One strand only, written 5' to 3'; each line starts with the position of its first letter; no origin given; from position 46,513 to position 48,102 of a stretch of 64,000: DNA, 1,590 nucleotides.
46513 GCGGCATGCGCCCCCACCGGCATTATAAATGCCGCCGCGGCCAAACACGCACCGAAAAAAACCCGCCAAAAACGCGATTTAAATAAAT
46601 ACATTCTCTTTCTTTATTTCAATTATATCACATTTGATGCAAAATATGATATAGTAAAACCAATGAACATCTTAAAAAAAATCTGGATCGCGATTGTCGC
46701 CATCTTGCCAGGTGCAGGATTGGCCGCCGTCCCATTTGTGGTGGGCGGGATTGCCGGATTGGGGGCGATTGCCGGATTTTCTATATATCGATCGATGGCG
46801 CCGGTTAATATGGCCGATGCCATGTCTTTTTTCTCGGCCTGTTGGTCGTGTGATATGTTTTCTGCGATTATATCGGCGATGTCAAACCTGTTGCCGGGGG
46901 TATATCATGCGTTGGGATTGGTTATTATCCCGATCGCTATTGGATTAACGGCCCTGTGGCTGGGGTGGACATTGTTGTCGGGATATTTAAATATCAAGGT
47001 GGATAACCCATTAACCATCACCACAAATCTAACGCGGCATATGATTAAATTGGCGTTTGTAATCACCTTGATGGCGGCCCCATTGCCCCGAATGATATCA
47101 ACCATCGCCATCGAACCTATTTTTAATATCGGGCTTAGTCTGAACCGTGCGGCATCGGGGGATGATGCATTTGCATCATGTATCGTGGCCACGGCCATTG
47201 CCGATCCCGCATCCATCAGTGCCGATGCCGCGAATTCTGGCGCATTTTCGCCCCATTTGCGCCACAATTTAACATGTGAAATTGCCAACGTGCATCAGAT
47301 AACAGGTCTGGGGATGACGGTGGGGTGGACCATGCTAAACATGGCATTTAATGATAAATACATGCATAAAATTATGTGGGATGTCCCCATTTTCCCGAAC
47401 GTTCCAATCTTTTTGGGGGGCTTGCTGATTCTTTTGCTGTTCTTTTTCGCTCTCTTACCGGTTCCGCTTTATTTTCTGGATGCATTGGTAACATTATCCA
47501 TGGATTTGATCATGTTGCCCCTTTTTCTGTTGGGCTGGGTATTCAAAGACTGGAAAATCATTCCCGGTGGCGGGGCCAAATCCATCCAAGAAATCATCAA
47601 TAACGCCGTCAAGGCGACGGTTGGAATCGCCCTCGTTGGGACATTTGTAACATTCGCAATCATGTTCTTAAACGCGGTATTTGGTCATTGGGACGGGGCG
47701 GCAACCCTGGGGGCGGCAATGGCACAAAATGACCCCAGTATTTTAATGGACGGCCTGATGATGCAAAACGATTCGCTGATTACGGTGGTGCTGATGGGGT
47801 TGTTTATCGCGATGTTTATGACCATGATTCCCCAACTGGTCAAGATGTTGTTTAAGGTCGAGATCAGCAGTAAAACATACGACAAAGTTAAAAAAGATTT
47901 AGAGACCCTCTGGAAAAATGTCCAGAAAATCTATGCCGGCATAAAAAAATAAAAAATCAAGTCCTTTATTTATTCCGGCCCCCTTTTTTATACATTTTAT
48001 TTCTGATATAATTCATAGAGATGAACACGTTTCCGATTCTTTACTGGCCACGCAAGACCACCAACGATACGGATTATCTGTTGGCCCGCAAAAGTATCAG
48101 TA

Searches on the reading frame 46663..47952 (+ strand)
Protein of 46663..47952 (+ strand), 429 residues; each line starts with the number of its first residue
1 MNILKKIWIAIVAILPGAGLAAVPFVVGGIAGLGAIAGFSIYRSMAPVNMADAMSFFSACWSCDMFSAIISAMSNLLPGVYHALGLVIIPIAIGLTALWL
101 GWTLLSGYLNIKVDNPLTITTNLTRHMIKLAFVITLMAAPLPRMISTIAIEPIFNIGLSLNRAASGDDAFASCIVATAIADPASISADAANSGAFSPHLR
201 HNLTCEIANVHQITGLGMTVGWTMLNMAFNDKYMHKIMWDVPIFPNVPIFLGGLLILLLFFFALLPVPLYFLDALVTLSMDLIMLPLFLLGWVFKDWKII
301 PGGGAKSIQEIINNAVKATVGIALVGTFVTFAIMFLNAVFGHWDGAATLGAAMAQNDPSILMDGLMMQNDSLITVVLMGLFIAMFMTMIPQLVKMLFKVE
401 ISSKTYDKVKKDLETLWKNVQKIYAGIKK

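Call 6: search_protein_families(library=pfam, proteins=[window:46663-47952:+], max_evalue=0.01)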
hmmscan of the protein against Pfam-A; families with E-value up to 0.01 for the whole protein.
window:46663-47952:+ (429 aa): 0 families

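Call 20: search_protein_families(library=pfam, proteins=[window:46663-47952:+], max_evalue=10)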
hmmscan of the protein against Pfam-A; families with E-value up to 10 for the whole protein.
window:46663-47952:+ (429 aa): 0 families

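Call 22: find_homologous_proteins(query=window:46663-47952:+, max_evalue=0.001)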
Query window:46663-47952:+ (429 aa): 870 proteins with E <= 0.001 among 8000 candidates; the best 120 are listed.
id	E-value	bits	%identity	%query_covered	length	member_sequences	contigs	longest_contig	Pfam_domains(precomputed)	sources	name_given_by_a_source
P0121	5.4e-276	933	100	100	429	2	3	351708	-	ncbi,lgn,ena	-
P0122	6.3e-229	778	81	100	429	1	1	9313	-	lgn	-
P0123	2.9e-218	743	75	100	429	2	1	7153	-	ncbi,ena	-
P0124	1.2e-198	678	70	100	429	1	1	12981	-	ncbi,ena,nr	ncbi:hypothetical protein HDR63_01965 [bacterium]|nr:hypothetical protein [bacterium]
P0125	7.1e-198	676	69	100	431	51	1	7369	-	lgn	-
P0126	1.6e-193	662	68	100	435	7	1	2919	-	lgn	-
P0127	3.3e-184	631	66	100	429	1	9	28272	-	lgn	-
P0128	1.6e-183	629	66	100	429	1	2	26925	-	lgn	-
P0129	2.4e-183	628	66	100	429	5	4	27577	-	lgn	-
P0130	5.2e-183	627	63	100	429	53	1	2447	-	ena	-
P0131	3.0e-182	624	64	100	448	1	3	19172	-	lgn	-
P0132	1.1e-181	623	65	100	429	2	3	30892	-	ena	-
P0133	1.3e-181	622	66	100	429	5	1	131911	-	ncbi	-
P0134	1.8e-181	622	65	100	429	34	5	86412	-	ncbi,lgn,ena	-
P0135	2.4e-181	621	64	100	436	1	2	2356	-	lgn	-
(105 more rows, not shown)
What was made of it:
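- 46663..47952 (+): Fifth VirB6/TrbL-like paralog (429 aa), transcribed divergently from the other four. Orthologues are 60-81% identical across the lineage (call 22).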

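Call 44: find_encoding_contigs(protein=P0121, flank=10000, max_places=2)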
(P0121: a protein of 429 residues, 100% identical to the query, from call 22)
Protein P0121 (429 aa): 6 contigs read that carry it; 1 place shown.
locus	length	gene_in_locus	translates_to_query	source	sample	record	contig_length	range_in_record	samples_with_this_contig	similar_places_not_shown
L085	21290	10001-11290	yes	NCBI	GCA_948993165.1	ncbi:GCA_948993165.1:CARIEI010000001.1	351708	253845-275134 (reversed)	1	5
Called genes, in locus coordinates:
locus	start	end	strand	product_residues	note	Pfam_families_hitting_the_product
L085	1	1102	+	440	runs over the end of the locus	-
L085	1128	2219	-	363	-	PF00953:Glycos_transf_4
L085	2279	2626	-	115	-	PF09864:MliC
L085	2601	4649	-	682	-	PF00912:Transgly, PF00905:Transpeptidase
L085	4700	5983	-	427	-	-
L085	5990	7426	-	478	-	-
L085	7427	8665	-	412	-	-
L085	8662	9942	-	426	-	-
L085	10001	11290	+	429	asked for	-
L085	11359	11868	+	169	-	-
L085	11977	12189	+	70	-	PF01197:Ribosomal_L31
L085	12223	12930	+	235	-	PF00459:Inositol_P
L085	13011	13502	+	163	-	PF01988:VIT1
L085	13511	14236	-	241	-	PF01643:Acyl-ACP_TE, PF13279:4HBT_2 (faint), PF20791:Acyl-ACP_TE_C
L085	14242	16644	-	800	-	PF00133:tRNA-synt_1, PF01406:tRNA-synt_1e (faint), PF09334:tRNA-synt_1g, PF13603:tRNA-synt_1_2 (weak), PF09334:tRNA-synt_1g, PF08264:Anticodon_1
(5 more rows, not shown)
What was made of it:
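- On Rickettsiales vir homolog (rvh)-type T4SS: The VirB6-like cluster lies between PBP1A and rpmE (call 44).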

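Call 47: predict_structure(alignment_id=A2)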
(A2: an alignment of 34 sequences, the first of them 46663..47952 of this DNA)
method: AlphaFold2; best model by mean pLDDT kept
length: 429 residues; sequences in the alignment: 34
mean_pLDDT: 61.7   pTM: 0.53
mean pLDDT of the five models: 61.7, 61.5, 56.1, 50.8, 50.2
residues with pLDDT >= 90: 0; 70-90: 119; 50-70: 218; < 50: 92
segments of 3 or more residues with pLDDT < 50: 4-6, 8-54, 173-182, 236-239, 301-305, 396-406, 427-429
pLDDT, mean of each block of 10 residues (from residue 1): 45 39 41 43 41 51 64 73 80 80 70 64 79 79 73 68 57 45 50 64 67 67 67 52 61 74 72 74 76 65 55 68 69 64 54 59 57 67 66 50 51 61 51
secondary structure, 60 per line:
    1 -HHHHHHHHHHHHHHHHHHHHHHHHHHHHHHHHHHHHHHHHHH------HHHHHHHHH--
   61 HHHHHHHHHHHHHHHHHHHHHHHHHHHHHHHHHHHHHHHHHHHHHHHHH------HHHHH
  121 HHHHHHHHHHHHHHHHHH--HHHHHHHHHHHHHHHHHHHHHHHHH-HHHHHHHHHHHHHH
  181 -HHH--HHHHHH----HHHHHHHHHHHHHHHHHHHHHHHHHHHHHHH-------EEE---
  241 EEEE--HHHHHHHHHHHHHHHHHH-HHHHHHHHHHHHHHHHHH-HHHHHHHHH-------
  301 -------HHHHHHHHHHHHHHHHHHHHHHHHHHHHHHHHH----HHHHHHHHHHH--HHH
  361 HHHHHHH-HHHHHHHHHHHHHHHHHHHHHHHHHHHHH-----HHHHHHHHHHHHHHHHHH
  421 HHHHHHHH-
elements in order: H2-43 H50-58 H61-109 H116-138 H141-165 H167-180 H187-192 H197-227 E235-237 E241-244 H247-264 H266-283 H285-293 H308-340 H345-355 H358-367 H369-397 H403-428
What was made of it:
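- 46663..47952 (+): AF2 model pLDDT 61.7 (call 47).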

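Call 50: fold_search(model_id=the predicted structure, library=pdb)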
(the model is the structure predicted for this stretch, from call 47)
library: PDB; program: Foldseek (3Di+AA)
matches with E <= 10: 418; with E <= 0.001: 0
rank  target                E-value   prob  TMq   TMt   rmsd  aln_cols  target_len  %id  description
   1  8rtd_L                1.9e-02  1.00  0.37  0.54   9.0       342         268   12  Stalk-Arches-IMC structure from the fully-assembled R388 type IV secretion system determined by cryo-EM. (released 2024-06-19)
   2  9f63                  2.0e-02  0.28  0.11  0.11  26.3       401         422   15  Crystal structure of Saccharomyces cerevisiae pH nine-sensitive protein 1 (PNS1) (released 2024-05-15)
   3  8rt9_F                3.2e-02  1.00  0.36  0.52   9.2       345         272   13  Stalk complex full-length structure (TrwJ/VirB5-TrwI/VirB6) from the fully-assembled R388 type IV secretion system det (released 2024-06-19)
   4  7o3v_F                4.8e-02  1.00  0.36  0.55   9.1       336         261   13  Stalk complex structure (TrwJ/VirB5-TrwI/VirB6) from the fully-assembled R388 type IV secretion system determined by c (released 2022-06-22)
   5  7o3v_G                1.5e-01  1.00  0.37  0.54   7.4       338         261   12  Stalk complex structure (TrwJ/VirB5-TrwI/VirB6) from the fully-assembled R388 type IV secretion system determined by c (released 2022-06-22)
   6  7udn_B                2.4e-01  0.54  0.18  0.24  30.5       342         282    8  Crystal structure of designed helical repeat protein RPB_PLP1_R6 in alternative conformation 2 (released 2023-03-22)
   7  7n6g_3P               4.7e-01  0.15  0.16  0.18  50.8       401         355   12  C1 of central pair (released 2022-05-18)
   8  7o3v_J                5.4e-01  0.75  0.29  0.42   9.5       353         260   13  Stalk complex structure (TrwJ/VirB5-TrwI/VirB6) from the fully-assembled R388 type IV secretion system determined by c (released 2022-06-22)
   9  7uw9_c                6.6e-01  0.14  0.10  0.20  18.3       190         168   10  Citrus V-ATPase State 1, H in contact with subunit a (released 2022-07-06)
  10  7uni_A                6.9e-01  0.12  0.12  0.18  23.6       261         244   11  De novo designed chlorophyll dimer protein with Zn pheophorbide a methyl ester, SP2-ZnPPaM (released 2023-04-19)
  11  8iei_A                7.2e-01  0.18  0.15  0.21  23.2       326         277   10  Cryo-EM structure of GPR156A/B of G-protein free GPR156 (local refine) (released 2024-02-14)
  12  5jtb                  7.2e-01  0.08  0.14  0.15  27.6       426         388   13  Crystal structure of the chimeric protein of A2aAR-BRIL with bound iodide ions (released 2017-05-31)
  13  6wpw_R                7.2e-01  0.08  0.10  0.11  22.9       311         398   12  GCGR-Gs signaling complex bound to a designed glucagon derivative (released 2020-08-12)
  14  5doq_A                7.5e-01  0.13  0.14  0.14  22.6       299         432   13  The structure of bd oxidase from Geobacillus thermodenitrificans (released 2016-05-04)
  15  8itl_R                7.5e-01  0.11  0.12  0.17  25.9       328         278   10  Cryo-EM structure of GIPR splice variant 1 (SV1) in complex with Gs protein (released 2023-10-18)
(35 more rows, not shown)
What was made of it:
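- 46663..47952 (+): The top Foldseek PDB hits are chains of the R388 TrwJ/VirB5-TrwI/VirB6 stalk complex, which I take from their lengths of about 260-270 residues to be TrwI/VirB6 (probability 1.0, TM 0.52-0.55, E 0.02-0.15; call 50).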

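Call 56: search_protein_representatives(alignment_id=A2)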
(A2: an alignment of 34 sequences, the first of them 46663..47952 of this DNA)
Query: 34 sequences, 429 profile positions. Proteins with E-value up to 0.001 (for the whole library): 1065; up to 1e-10: 347; up to 1e-30: 52. The best 150 are listed.
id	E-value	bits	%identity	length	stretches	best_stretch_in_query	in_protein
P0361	6.4e-173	592.2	-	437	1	1-428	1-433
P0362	3.3e-171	586.6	-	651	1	1-426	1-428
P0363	4.9e-148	510.2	-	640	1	1-424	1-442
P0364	7.1e-134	463.6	-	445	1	11-429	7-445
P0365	3.3e-130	451.5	-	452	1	2-425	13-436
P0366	2.0e-125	435.7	-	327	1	1-257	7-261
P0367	9.1e-122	423.7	-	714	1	5-427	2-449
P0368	2.8e-104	366.0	-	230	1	199-429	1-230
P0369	1.9e-102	360.1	-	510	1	1-415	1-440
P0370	2.7e-100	352.9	-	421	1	15-427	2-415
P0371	7.8e-91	321.8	-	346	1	88-422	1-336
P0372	1.5e-87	310.9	-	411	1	37-429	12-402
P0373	2.0e-75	271.0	-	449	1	1-425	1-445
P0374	1.0e-72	262.0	-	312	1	1-324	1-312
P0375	1.1e-72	261.9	-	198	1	1-202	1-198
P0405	1.8e-32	129.4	-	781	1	56-424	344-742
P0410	1.4e-31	126.5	-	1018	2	173-423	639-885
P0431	1.3e-25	106.8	-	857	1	50-416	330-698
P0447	3.9e-22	95.4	-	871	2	194-428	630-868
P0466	6.0e-20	88.2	-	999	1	48-336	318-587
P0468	9.4e-20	87.6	-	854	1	56-306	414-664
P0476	6.5e-19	84.8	-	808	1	59-413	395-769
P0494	2.6e-17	79.5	-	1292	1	55-297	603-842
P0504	9.6e-17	77.6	-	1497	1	59-327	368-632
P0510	1.6e-16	76.9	-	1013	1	40-340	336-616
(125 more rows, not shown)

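Call 57: search_protein_families(library=pfam, proteins=[P0405, P0410, P0431, P0447, P0466, P0494, P0504, P0510, P0476, P0468], max_evalue=0.01)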
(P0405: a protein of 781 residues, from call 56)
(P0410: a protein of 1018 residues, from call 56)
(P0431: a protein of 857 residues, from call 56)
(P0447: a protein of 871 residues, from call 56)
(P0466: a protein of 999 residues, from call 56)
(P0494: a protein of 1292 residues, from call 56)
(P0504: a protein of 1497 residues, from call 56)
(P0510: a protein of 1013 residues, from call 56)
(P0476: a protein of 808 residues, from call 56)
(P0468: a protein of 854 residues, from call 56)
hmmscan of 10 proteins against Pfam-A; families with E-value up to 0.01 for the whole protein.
P0405 (781 aa): 0 families

P0410 (1018 aa): 0 families

P0431 (857 aa): 1 family
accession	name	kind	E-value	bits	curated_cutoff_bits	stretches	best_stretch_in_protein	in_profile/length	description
PF04610.19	TrbL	-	0.00028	21.2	25.9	1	514-624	82-190/215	TrbL/VirB6 plasmid conjugal transfer protein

P0447 (871 aa): 0 families

P0466 (999 aa): 1 family
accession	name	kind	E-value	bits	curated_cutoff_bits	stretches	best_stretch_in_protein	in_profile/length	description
PF01551.29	Peptidase_M23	-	8e-08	32.8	28.7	1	180-238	42-89/96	Peptidase family M23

P0494 (1292 aa): 3 families
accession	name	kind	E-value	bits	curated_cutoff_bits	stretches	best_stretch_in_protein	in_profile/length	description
PF01551.29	Peptidase_M23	-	2.7e-18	66.4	28.7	1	105-219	2-90/96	Peptidase family M23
PF04610.19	TrbL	-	0.00089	19.5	25.9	1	775-892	94-203/215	TrbL/VirB6 plasmid conjugal transfer protein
PF21277.2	T6SS_VgrG3-like_C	-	0.0018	18.8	27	1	314-500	4-159/183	Type VI secretion system spike protein VgrG3-like, C-terminal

P0504 (1497 aa): 2 families
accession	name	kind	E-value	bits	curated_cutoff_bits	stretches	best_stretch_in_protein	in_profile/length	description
PF01551.29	Peptidase_M23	-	2.5e-20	72.9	28.7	1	155-274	2-89/96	Peptidase family M23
PF04610.19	TrbL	-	7.2e-06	26.3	25.9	1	495-646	52-191/215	TrbL/VirB6 plasmid conjugal transfer protein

P0510 (1013 aa): 2 families
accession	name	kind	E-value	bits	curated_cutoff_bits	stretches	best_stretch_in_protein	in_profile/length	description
PF01551.29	Peptidase_M23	-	6.1e-09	36.4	28.7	1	114-241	2-88/96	Peptidase family M23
PF04610.19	TrbL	-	0.00027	21.2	25.9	1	420-627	22-191/215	TrbL/VirB6 plasmid conjugal transfer protein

P0476 (808 aa): 2 families
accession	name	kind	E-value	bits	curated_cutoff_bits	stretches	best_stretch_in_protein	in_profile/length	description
PF04610.19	TrbL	-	0.0014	18.9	25.9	1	574-683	87-192/215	TrbL/VirB6 plasmid conjugal transfer protein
PF13209.11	DUF4017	-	0.0085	16.5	21.6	0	627-666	14-53/60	Protein of unknown function (DUF4017)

P0468 (854 aa): 1 family
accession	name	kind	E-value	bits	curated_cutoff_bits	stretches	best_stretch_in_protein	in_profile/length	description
PF21726.2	DUF6862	-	0.00026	21.4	24.1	1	215-249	28-62/67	Family of unknown function (DUF6862)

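Call 64: search_solved_structures(query=A2, max_evalue=10, show_alignments=1)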
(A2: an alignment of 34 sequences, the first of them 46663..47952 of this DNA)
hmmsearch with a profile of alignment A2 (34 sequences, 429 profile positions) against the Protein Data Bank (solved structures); distinct sequences matched with E-value up to 10: 1.
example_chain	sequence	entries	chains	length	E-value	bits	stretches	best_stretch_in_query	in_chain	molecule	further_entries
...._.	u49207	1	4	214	0.26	13.6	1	199-241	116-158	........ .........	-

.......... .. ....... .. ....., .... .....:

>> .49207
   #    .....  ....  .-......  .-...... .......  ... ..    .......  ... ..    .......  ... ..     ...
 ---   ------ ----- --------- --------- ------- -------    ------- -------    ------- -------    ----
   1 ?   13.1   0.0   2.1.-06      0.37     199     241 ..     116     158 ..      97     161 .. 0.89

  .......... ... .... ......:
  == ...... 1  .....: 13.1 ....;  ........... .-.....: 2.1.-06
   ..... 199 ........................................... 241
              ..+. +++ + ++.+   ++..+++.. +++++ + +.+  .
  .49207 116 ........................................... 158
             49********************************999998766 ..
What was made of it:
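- Tried and rejected: The A2 profile against PDB sequences gave only a chance hit (call 64).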

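Call 66: search_protein_families(library=pfam, alignment_id=A4, max_evalue=0.01)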
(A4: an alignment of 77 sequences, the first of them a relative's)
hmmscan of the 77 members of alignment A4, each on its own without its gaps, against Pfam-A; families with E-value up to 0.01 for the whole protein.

A. member 1, P0381 (407 aa): 0 families

B. families by the number of members that match (of 77 scanned): 5 families
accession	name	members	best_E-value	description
PF04610.19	TrbL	8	1e-08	TrbL/VirB6 plasmid conjugal transfer protein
PF01551.29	Peptidase_M23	1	1.4e-18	Peptidase family M23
PF24195.1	DUF7420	1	0.00063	Family of unknown function (DUF7420)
PF17629.7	DUF5510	1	0.00074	Family of unknown function (DUF5510)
PF14282.11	FlxA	1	0.0025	FlxA-like protein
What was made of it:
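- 46663..47952 (+): Calls 56, 57, 66.
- On Type IV coupling protein (VirD4/TraG/TrwB): VirB6-like genes are in the window (calls 50, 57, 66).
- On Rickettsiales vir homolog (rvh)-type T4SS: Homology to TrbL/VirB6 is supported by Foldseek top hits to chains of the R388 VirB5-VirB6 stalk complex (call 50) and by Pfam TrbL hits in 13 remote family members (calls 57, 66).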

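Call 72: search_protein_families(library=ncbifam, proteins=[window:46663-47952:+], max_evalue=0.1)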
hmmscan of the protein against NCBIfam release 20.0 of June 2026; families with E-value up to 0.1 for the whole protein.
window:46663-47952:+ (429 aa): 0 families
